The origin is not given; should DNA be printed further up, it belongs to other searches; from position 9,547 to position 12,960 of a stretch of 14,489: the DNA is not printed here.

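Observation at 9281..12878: Orphan tandem-fused HdrA-MvhD-HdrA protein plus stand-alone MvhD, with a perfect consensus promoter and no HdrBC or hydrogenase partner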

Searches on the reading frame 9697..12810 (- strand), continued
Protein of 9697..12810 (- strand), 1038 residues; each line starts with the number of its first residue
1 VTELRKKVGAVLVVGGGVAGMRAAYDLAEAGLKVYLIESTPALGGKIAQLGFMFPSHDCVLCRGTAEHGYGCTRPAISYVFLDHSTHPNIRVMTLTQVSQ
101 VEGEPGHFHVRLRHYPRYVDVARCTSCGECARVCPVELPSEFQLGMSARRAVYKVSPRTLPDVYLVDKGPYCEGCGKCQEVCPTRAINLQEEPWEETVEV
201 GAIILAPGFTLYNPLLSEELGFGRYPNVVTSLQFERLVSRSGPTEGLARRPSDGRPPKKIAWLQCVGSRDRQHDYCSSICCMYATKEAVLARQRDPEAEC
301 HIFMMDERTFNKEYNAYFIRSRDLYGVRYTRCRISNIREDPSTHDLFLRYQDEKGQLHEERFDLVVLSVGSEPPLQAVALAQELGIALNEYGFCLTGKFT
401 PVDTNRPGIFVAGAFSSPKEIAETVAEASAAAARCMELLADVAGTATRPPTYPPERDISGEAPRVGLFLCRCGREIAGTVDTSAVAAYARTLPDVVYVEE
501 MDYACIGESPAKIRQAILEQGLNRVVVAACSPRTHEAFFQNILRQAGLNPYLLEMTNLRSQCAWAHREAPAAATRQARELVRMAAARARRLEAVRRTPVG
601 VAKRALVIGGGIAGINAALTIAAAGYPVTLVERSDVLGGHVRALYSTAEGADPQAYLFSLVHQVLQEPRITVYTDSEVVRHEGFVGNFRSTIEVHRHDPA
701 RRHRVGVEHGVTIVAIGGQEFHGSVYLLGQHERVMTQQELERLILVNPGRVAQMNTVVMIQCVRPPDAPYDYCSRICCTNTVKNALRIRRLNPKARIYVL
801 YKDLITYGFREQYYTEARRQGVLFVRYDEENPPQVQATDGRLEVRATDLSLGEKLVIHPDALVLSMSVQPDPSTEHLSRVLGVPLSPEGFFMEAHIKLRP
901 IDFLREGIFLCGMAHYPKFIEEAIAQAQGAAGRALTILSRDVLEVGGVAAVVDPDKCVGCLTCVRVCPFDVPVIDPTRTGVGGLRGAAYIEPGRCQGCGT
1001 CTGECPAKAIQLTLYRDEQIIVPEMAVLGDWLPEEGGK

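Call 13: search_solved_structures(query=window:9697-12810:-, show_alignments=2, max_evalue=0.00001)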
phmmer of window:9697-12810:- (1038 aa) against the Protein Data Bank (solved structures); distinct sequences matched with E-value up to 0.00001: 17.
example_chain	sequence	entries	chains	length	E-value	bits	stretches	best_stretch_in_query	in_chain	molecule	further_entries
5odc_A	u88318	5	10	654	1.5e-171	575.6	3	12-375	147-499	Heterodisulfide reductase, subunit A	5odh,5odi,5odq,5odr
8rvu_a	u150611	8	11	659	7.2e-163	546.9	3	11-387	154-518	H(2):CoB-CoM heterodisulfide,ferredoxin reductase subunit A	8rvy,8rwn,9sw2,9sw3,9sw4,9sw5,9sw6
8rvv_A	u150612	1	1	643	1.2e-161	542.8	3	11-387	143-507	H(2):CoB-CoM heterodisulfide,ferredoxin reductase subunit A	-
9sfi_A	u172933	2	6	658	4.7e-160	537.5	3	11-386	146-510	CoB--CoM heterodisulfide reductase iron-sulfur subunit A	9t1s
7bkb_A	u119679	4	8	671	2.9e-131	442.2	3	11-351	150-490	CoB--CoM heterodisulfide reductase iron-sulfur subunit A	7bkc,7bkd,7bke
6tjr_A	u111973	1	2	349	4.5e-44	153.6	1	198-438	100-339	Fumarate reductase/succinate dehydrogenase flavoprotein domain protein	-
9sw6_H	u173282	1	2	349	6.4e-10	40.5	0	952-1015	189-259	Tungsten formylmethanofuran dehydrogenase, subunit F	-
5t5i_F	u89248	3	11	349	1.2e-08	36.2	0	952-1014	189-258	Tungsten formylmethanofuran dehydrogenase subunit fwdF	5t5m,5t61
7wfg_I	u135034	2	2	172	3e-08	35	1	954-1013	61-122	NAD(P)H-quinone oxidoreductase subunit I, chloroplastic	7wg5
9grx_I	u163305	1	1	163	1.4e-07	32.8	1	954-1013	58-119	NAD(P)H-quinone oxidoreductase subunit I, chloroplastic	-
7bkb_K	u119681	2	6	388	1.8e-07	32.4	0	950-1022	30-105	Formylmethanofuran dehydrogenase, subunit F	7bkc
7bkb_L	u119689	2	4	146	4.9e-07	31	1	116-194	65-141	Formylmethanofuran dehydrogenase, subunit G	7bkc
7eu3_I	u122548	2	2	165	5.6e-07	30.8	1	954-1013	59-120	NAD(P)H-quinone oxidoreductase subunit I, chloroplastic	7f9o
8jw0_c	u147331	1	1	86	2.9e-06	28.4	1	951-1019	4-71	Photosystem I PsaC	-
8jjr_c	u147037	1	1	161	5.2e-06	27.6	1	935-1019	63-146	PsaC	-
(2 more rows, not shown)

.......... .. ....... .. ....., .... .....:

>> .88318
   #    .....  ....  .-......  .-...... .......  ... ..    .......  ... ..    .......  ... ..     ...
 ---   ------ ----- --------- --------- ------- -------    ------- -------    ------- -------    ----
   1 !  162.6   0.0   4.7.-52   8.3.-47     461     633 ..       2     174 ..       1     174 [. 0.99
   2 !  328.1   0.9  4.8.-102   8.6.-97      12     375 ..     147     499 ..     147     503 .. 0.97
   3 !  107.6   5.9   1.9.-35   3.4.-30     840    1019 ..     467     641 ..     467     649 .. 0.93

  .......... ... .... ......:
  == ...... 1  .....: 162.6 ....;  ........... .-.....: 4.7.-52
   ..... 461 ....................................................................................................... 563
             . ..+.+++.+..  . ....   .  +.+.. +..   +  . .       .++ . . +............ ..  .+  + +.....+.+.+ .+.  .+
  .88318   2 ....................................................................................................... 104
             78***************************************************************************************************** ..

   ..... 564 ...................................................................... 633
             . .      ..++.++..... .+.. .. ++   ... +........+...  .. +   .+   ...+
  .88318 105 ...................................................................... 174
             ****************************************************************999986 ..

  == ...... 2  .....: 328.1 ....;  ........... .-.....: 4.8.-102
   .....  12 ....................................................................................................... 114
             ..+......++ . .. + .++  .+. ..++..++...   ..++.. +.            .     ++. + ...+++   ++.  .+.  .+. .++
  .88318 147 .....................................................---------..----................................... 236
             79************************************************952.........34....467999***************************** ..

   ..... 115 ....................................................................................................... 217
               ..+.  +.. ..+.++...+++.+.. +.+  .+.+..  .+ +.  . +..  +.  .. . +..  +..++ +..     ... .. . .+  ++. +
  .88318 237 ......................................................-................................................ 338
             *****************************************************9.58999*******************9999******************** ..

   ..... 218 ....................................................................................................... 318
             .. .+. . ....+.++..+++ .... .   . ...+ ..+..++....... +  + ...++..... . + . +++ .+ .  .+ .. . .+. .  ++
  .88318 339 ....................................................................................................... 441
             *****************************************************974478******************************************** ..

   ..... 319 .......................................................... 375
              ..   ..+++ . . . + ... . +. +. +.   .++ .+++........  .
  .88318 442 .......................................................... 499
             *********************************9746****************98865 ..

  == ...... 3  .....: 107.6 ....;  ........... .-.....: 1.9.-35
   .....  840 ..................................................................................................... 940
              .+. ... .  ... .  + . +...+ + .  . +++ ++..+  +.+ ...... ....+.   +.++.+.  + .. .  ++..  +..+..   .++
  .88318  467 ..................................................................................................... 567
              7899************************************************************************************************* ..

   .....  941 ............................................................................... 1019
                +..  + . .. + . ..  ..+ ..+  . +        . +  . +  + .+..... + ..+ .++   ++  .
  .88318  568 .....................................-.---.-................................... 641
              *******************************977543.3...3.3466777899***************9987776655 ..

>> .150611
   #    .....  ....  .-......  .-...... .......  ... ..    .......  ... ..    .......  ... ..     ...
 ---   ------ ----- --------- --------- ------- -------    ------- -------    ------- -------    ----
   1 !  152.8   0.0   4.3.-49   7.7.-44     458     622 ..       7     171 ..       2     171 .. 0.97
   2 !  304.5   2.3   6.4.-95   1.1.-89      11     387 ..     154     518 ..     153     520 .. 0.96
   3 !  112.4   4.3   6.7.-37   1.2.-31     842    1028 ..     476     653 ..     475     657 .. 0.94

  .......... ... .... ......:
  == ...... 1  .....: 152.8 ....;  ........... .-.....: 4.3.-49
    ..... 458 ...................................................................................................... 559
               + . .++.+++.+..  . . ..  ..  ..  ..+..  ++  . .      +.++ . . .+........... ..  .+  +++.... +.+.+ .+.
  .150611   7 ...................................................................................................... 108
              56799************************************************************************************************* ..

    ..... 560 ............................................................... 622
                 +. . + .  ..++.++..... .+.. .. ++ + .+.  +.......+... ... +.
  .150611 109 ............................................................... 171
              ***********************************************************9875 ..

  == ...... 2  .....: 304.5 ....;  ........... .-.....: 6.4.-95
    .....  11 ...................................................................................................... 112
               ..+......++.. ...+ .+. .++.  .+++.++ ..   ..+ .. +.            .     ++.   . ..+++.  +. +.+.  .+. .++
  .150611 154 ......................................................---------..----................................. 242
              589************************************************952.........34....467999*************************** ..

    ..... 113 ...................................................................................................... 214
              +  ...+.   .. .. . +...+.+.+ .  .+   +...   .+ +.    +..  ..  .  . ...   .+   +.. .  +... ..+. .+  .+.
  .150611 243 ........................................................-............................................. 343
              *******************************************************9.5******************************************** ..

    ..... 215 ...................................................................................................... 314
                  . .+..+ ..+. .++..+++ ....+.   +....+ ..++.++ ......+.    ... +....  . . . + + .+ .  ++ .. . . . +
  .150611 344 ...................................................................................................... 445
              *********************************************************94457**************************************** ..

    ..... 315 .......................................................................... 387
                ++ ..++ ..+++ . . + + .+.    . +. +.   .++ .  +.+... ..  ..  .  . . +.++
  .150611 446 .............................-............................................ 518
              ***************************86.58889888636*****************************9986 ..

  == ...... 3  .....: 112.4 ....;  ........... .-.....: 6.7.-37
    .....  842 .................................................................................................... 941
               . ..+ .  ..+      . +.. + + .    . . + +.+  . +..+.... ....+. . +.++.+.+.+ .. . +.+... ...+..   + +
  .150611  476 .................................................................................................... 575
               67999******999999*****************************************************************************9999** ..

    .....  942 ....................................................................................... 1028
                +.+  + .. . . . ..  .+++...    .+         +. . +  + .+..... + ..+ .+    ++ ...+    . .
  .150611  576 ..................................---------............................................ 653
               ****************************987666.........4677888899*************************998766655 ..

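Call 18: find_encoding_contigs(protein=window:9697-12810:-, flank=10000, max_places=4)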
Protein window:9697-12810:- (1038 aa): no gene with exactly this product is on record in the collection.

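Call 19: find_encoding_contigs(protein=P0007, flank=10000, max_places=3)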
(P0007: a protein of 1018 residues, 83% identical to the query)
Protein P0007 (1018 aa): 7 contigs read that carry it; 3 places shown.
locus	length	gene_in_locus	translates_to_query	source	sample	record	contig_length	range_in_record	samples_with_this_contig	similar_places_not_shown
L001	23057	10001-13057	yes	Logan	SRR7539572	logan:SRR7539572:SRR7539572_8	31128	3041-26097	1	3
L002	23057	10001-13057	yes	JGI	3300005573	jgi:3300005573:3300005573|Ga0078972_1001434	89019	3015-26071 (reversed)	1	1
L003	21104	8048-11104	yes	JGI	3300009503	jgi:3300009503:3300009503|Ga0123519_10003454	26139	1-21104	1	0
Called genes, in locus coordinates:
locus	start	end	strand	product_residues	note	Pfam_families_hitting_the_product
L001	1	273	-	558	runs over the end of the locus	PF01642:MM_CoA_mutase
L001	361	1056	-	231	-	PF04493:Endonuclease_5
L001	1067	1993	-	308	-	PF01063:Aminotran_4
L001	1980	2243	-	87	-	-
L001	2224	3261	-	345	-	PF13579:Glyco_trans_4_4 (weak), PF13439:Glyco_transf_4, PF00534:Glycos_transf_1, PF13692:Glyco_trans_1_4, PF13524:Glyco_trans_1_2, PF20706:GT4-conflict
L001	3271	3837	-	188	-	PF07228:SpoIIE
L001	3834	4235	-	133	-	PF13581:HATPase_c_2, PF02518:HATPase_c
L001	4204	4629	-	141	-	PF01740:STAS, PF13466:STAS_2 (weak)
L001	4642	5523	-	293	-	PF01740:STAS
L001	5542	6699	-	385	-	PF01740:STAS, PF13466:STAS_2 (weak)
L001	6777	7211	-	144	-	PF13581:HATPase_c_2, PF02518:HATPase_c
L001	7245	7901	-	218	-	PF01558:POR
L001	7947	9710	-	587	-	PF01855:POR_N, PF02775:TPP_enzyme_C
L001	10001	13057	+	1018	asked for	PF13187:Fer4_9 (weak), PF13237:Fer4_10, PF00890:FAD_binding_2 (weak), PF12831:FAD_oxidored (weak), PF13450:NAD_binding_8 (weak), PF00037:Fer4 (weak), PF12838:Fer4_7, PF13187:Fer4_9, +10 more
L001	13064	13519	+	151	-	PF02662:FlpD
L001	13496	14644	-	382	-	PF13439:Glyco_transf_4, PF13579:Glyco_trans_4_4, PF20706:GT4-conflict, PF00534:Glycos_transf_1, PF13692:Glyco_trans_1_4, PF13524:Glyco_trans_1_2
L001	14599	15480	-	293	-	PF03141:Methyltransf_29 (faint), PF13489:Methyltransf_23, PF01209:Ubie_methyltran, PF13649:Methyltransf_25, PF13847:Methyltransf_31, PF08241:Methyltransf_11, PF08242:Methyltransf_12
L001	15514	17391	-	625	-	-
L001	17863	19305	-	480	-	PF12838:Fer4_7 (faint), PF13183:Fer4_8, PF13187:Fer4_9, PF13534:Fer4_17, PF02754:CCG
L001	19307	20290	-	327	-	PF02219:MTHFR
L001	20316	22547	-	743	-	PF06634:DUF1156 (weak), PF01555:N6_N4_Mtase, PF08241:Methyltransf_11 (faint), PF01555:N6_N4_Mtase (weak)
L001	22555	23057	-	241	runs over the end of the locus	PF14511:RE_EcoO109I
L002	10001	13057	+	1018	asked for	PF13187:Fer4_9 (weak), PF13237:Fer4_10, PF00890:FAD_binding_2 (weak), PF12831:FAD_oxidored (weak), PF13450:NAD_binding_8 (weak), PF00037:Fer4 (weak), PF12838:Fer4_7, PF13187:Fer4_9, +10 more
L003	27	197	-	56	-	-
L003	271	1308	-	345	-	PF13579:Glyco_trans_4_4 (weak), PF13439:Glyco_transf_4, PF00534:Glycos_transf_1, PF13692:Glyco_trans_1_4, PF13524:Glyco_trans_1_2, PF20706:GT4-conflict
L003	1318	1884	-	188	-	PF07228:SpoIIE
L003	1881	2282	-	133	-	PF13581:HATPase_c_2, PF02518:HATPase_c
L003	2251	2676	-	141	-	PF01740:STAS, PF13466:STAS_2 (weak)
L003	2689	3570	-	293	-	PF01740:STAS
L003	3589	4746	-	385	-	PF01740:STAS, PF13466:STAS_2 (weak)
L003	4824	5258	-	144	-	PF13581:HATPase_c_2, PF02518:HATPase_c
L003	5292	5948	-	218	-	PF01558:POR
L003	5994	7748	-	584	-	PF01855:POR_N, PF02775:TPP_enzyme_C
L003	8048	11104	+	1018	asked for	PF13187:Fer4_9 (weak), PF13237:Fer4_10, PF00890:FAD_binding_2 (weak), PF12831:FAD_oxidored (weak), PF13450:NAD_binding_8 (weak), PF00037:Fer4 (weak), PF12838:Fer4_7, PF13187:Fer4_9, +10 more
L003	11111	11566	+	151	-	PF02662:FlpD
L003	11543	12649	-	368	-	PF13439:Glyco_transf_4, PF13579:Glyco_trans_4_4, PF20706:GT4-conflict, PF00534:Glycos_transf_1, PF13692:Glyco_trans_1_4, PF13524:Glyco_trans_1_2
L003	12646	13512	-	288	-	PF03141:Methyltransf_29 (faint), PF13489:Methyltransf_23, PF01209:Ubie_methyltran, PF08241:Methyltransf_11, PF08242:Methyltransf_12, PF13649:Methyltransf_25, PF13847:Methyltransf_31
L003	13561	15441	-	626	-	-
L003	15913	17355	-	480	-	PF12838:Fer4_7 (faint), PF13183:Fer4_8, PF13187:Fer4_9, PF13534:Fer4_17, PF02754:CCG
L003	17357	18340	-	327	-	PF02219:MTHFR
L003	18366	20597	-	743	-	PF06634:DUF1156 (weak), PF01555:N6_N4_Mtase, PF08241:Methyltransf_11 (faint), PF01555:N6_N4_Mtase (weak)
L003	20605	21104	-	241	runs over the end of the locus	PF14511:RE_EcoO109I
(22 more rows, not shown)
